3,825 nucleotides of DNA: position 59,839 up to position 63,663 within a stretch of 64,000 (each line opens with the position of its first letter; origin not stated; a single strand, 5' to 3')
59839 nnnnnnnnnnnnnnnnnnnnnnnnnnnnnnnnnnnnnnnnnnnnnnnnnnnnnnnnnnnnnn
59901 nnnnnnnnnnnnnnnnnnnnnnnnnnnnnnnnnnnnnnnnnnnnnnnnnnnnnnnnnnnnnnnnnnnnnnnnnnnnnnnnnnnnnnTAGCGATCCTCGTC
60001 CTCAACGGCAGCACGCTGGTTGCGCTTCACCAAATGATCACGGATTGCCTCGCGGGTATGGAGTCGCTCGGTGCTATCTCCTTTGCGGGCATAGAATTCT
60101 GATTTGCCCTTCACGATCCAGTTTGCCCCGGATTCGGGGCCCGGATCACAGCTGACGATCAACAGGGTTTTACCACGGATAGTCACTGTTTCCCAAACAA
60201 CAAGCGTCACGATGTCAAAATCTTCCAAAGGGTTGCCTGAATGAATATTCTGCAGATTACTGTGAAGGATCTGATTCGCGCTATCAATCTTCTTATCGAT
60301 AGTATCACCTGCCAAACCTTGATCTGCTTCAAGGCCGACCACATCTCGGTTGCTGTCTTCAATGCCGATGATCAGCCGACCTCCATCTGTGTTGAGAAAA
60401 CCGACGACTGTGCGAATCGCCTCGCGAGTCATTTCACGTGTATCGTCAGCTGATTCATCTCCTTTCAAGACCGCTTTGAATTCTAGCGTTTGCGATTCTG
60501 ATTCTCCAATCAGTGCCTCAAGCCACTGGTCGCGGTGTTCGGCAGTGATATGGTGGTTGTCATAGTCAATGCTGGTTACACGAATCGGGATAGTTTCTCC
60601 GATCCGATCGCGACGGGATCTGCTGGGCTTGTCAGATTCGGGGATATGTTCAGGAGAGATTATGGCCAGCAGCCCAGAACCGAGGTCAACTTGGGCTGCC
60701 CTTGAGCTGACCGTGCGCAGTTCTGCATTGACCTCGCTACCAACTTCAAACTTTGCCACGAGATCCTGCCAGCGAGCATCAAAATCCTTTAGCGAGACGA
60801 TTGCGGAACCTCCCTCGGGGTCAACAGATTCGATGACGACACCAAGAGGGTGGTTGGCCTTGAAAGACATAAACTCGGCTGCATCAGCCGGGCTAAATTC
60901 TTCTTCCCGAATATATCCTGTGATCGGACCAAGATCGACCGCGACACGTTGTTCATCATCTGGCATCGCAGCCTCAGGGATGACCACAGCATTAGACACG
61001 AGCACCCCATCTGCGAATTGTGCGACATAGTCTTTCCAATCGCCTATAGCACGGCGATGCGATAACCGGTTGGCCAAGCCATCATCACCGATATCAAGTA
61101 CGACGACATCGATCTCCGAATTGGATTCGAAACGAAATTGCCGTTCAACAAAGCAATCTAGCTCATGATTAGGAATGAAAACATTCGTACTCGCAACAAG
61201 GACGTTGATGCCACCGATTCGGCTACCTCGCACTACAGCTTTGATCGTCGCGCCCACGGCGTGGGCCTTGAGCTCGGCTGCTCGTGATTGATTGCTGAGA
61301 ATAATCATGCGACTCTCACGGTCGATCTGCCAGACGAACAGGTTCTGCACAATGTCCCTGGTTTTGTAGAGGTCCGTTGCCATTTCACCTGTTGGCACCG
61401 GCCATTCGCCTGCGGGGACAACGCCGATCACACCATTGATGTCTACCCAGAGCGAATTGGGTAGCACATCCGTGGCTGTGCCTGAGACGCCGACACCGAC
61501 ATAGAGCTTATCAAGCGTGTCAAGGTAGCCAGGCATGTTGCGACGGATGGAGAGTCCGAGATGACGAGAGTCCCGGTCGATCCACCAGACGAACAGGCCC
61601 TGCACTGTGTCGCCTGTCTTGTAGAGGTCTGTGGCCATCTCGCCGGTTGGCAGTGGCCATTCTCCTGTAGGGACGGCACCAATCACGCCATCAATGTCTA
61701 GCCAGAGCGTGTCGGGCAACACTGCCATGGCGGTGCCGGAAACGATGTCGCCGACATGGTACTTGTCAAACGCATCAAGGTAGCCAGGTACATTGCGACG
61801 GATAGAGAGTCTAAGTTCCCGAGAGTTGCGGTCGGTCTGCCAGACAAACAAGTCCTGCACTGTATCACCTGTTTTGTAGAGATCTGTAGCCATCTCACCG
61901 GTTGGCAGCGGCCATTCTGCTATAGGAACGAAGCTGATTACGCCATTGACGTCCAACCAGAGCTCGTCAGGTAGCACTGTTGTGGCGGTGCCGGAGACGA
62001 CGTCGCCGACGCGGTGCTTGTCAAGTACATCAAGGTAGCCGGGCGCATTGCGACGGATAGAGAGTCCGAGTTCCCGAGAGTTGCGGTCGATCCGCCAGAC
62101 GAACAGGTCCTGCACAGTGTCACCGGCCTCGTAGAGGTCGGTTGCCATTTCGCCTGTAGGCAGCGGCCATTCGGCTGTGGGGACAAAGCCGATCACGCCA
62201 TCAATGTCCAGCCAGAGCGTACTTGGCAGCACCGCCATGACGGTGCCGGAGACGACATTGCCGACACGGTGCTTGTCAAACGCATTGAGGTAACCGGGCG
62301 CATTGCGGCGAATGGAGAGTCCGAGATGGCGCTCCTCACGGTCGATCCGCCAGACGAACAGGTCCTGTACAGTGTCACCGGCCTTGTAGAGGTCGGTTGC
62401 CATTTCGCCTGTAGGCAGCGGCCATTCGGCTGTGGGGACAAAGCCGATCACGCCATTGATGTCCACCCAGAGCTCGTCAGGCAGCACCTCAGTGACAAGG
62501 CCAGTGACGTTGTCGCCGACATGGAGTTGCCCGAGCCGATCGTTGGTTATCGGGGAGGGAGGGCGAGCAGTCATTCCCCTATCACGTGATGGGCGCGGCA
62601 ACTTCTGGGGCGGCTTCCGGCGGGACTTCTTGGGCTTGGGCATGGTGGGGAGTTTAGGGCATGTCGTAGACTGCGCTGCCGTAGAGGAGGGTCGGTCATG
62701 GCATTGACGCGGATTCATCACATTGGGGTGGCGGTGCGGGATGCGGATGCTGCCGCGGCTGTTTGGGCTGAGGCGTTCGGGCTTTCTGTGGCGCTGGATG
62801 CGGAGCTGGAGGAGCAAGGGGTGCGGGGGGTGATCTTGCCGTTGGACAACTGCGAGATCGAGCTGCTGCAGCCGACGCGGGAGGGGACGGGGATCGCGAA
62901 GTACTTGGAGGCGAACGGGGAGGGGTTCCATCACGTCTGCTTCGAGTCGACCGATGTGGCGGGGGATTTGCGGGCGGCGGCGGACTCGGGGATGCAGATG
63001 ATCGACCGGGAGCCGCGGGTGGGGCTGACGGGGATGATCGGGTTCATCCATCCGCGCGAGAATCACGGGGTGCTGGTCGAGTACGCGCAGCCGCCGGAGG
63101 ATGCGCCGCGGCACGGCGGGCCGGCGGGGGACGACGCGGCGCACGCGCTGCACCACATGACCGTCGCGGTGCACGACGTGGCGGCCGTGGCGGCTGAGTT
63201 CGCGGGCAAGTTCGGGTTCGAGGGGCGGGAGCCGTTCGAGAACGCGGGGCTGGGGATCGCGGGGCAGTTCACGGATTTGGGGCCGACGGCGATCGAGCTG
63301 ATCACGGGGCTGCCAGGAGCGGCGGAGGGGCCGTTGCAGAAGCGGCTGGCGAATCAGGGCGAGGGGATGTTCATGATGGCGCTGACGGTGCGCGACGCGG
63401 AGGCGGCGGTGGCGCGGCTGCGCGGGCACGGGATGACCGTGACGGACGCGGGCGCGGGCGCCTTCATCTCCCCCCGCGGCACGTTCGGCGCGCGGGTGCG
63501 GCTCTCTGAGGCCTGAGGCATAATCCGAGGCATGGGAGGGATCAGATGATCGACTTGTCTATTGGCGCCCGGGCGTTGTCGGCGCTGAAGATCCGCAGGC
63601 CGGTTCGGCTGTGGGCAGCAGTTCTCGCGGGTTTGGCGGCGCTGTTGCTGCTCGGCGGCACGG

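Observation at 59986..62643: Lower-GC gene encoding an 885-aa protein with about 8 S1 RNA-binding repeats fused to a Schlafen/AlbA_2 domain, inserted between mutase and epimerase genes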

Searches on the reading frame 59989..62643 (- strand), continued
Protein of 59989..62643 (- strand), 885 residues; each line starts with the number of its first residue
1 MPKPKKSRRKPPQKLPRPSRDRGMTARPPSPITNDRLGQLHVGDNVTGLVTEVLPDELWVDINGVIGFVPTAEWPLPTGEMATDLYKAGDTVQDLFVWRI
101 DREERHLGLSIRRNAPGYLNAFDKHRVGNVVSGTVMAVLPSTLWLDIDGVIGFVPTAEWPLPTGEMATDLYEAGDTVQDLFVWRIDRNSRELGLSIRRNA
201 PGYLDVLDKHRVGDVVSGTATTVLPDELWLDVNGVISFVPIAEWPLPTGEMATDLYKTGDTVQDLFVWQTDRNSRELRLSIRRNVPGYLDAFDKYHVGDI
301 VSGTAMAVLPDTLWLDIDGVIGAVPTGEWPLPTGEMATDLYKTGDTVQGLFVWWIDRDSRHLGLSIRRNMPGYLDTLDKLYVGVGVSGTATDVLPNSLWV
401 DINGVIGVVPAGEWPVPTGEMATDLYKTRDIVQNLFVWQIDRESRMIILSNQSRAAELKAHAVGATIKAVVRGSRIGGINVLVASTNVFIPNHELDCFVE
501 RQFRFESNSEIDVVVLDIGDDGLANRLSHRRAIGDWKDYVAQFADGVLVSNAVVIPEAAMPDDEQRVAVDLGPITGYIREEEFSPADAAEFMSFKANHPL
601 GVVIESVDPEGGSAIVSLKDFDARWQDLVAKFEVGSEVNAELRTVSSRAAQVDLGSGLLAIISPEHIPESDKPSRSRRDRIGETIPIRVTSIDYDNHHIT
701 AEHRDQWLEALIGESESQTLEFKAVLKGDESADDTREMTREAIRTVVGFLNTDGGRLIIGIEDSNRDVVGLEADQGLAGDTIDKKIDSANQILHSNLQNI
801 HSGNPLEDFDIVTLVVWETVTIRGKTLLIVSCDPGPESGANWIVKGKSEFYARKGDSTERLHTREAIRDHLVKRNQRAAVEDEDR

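Call 96: find_encoding_contigs(protein=P0037, flank=10000, max_places=1)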
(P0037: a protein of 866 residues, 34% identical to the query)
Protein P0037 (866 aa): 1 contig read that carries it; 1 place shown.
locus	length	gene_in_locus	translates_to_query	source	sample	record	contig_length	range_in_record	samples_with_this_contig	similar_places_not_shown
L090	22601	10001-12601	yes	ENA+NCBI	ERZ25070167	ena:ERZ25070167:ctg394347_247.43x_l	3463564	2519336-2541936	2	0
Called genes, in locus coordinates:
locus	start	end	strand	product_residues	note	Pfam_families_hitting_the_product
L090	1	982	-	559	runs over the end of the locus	PF09587:PGA_cap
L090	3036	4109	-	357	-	PF01171:ATP_bind_3, PF09179:TilS (weak)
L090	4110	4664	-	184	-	PF04977:DivIC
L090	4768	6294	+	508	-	PF07693:KAP_NTPase, PF13191:AAA_16 (weak), PF13401:AAA_22 (faint)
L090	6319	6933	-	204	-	PF00300:His_Phos_1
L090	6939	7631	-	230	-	PF10105:DUF2344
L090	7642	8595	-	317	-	PF03308:MeaB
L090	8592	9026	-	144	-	PF02310:B12-binding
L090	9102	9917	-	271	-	PF00903:Glyoxalase, PF13468:Glyoxalase_3, PF13669:Glyoxalase_4, PF13468:Glyoxalase_3, PF13669:Glyoxalase_4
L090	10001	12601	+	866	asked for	PF00575:S1 (weak), PF04326:SLFN_AlbA_2 (weak)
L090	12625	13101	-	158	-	PF08020:DUF1706 (weak), PF12867:DinB_2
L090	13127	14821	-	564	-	PF01642:MM_CoA_mutase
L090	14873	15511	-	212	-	PF00753:Lactamase_B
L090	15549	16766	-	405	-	PF02515:CoA_transf_3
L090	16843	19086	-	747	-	PF03235:GmrSD_N, PF04326:SLFN_AlbA_2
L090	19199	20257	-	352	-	PF08534:Redoxin, PF00578:AhpC-TSA, PF00085:Thioredoxin (weak)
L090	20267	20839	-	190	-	PF02622:DUF179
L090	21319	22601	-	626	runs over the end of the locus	-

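Call 97: find_encoding_contigs(protein=P0008, flank=10000, max_places=1)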
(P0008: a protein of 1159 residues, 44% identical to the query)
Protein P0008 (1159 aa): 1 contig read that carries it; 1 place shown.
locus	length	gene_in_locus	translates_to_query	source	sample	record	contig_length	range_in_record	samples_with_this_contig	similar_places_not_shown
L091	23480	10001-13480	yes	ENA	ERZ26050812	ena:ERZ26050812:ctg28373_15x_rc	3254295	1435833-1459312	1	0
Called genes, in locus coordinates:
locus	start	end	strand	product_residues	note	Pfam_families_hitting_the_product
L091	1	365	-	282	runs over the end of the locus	PF02463:SMC_N (faint), PF00005:ABC_tran, PF13304:AAA_21 (faint)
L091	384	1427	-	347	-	PF02653:BPD_transp_2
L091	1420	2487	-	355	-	PF13407:Peripla_BP_4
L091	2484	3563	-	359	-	PF00532:Peripla_BP_1 (weak), PF13407:Peripla_BP_4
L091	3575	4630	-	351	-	PF13407:Peripla_BP_4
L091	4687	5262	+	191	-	PF12850:Metallophos_2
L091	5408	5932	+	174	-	PF00582:Usp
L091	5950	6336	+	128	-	PF02254:TrkA_N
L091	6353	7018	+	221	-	PF01266:DAO (weak), PF02254:TrkA_N, PF03807:F420_oxidored (weak), PF13241:NAD_binding_7 (weak), PF02080:TrkA_C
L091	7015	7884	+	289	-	PF00800:PDT, PF01842:ACT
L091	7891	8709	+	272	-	PF01149:Fapy_DNA_glyco, PF06831:H2TH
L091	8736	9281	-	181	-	PF01844:HNH, PF13395:HNH_4 (weak), PF14279:HNH_5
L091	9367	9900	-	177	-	PF02674:Colicin_V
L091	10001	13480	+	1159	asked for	PF00575:S1, PF04326:SLFN_AlbA_2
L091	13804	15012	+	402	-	PF09375:Peptidase_M75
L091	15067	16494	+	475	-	PF06537:DHOR, PF00034:Cytochrom_C (faint), PF13442:Cytochrome_CBB3 (faint)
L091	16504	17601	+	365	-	PF09375:Peptidase_M75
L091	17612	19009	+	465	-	PF05090:HTTM, PF22777:VKGC_lumenal_dom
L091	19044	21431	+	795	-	PF00575:S1 (faint), PF04326:SLFN_AlbA_2 (weak)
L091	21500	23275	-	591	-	PF07969:Amidohydro_3, PF01979:Amidohydro_1 (weak)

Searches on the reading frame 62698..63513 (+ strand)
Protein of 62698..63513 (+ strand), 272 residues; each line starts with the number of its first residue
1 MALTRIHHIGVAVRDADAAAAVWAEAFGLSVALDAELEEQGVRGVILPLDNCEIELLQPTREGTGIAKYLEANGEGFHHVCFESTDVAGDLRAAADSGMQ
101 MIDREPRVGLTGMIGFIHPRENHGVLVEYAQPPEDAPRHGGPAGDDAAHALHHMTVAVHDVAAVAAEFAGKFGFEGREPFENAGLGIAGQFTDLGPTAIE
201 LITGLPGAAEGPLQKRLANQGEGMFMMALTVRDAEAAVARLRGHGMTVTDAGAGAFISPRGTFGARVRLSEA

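Call 4: search_protein_families(library=pfam, proteins=[window:62698-63513:+], max_evalue=1)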
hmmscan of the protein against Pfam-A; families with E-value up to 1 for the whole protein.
window:62698-63513:+ (272 aa): 4 families
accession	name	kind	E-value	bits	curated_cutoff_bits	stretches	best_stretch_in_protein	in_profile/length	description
PF13669.12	Glyoxalase_4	-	5.8e-34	117.1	27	2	7-112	1-104/109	Glyoxalase/Bleomycin resistance protein/Dioxygenase superfamily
PF13468.12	Glyoxalase_3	-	1.4e-20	74.5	25.1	2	6-104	1-102/176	Glyoxalase-like domain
PF00903.31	Glyoxalase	-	1.9e-20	73.9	20.6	3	5-129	1-121/121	Glyoxalase/Bleomycin resistance protein/Dioxygenase superfamily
PF18029.7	Glyoxalase_6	-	7e-05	23.9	23.6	1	9-105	2-87/106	Glyoxalase-like domain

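Call 7: search_protein_families(library=ncbifam, proteins=[window:62698-63513:+], max_evalue=0.1)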
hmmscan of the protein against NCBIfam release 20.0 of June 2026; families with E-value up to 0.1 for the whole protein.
window:62698-63513:+ (272 aa): 6 families
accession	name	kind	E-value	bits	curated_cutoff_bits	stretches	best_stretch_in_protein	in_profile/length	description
TIGR03081.1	metmalonyl_epim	equivalog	2.1e-46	157.7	114.95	2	5-131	1-129/129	methylmalonyl-CoA epimerase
TIGR01263.1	4HPPD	equivalog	2.3e-06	27.4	277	1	5-248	2-263/353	4-hydroxyphenylpyruvate dioxygenase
NF050075.1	SMU1112c_YaeR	equivalog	1.4e-05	25.4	140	1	3-98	1-94/125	SMU1112c/YaeR family gloxylase I-like metalloprotein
TIGR00068.2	glyox_I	equivalog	0.0001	22.2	120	0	73-119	84-129/143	lactoylglutathione lyase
NF050074.1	glyox_I_GloA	exception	0.00043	20.4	165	1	6-103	2-95/121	lactoylglutathione lyase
NF008551.0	PRK11478.1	equivalog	0.0047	17.4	148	0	150-261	6-113/129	VOC family protein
